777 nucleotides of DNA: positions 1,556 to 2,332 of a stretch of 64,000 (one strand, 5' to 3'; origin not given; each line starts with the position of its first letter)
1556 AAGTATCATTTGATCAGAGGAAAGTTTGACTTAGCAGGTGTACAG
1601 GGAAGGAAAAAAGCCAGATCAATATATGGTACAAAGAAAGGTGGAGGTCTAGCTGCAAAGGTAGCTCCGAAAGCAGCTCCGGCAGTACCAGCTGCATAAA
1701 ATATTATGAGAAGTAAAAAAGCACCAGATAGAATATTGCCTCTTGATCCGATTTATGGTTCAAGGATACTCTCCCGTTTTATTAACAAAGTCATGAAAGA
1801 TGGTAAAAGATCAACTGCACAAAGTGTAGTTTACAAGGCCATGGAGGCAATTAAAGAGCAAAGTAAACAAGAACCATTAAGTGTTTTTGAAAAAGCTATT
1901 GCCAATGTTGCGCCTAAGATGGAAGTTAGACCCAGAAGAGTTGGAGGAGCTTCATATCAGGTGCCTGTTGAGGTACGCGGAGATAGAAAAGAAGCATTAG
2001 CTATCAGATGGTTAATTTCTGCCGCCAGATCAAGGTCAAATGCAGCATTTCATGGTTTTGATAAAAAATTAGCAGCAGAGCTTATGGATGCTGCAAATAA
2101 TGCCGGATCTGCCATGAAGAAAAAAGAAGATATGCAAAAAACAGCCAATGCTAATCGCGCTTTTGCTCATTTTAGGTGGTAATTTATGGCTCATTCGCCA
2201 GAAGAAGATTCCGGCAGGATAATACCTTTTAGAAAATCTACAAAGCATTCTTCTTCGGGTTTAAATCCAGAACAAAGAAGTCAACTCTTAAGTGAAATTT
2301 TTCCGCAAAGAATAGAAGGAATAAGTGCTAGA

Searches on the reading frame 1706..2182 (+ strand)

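Call 12: search_protein_families(library=pfam, proteins=[window:1706-2182:+], max_evalue=0.01)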
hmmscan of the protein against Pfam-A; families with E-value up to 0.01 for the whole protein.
window:1706-2182:+ (158 aa): 3 families
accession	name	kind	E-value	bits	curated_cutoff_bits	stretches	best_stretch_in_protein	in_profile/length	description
PF00177.27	Ribosomal_S7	-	3.7e-57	192.5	24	1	2-151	2-148/148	Ribosomal protein S7p/S5e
PF01960.23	ArgJ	-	0.0017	17.6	32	1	24-122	194-293/377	ArgJ family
PF13618.11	Gluconate_2-dh3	-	0.0082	16.9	23.4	0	99-146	51-98/135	Gluconate 2-dehydrogenase subunit 3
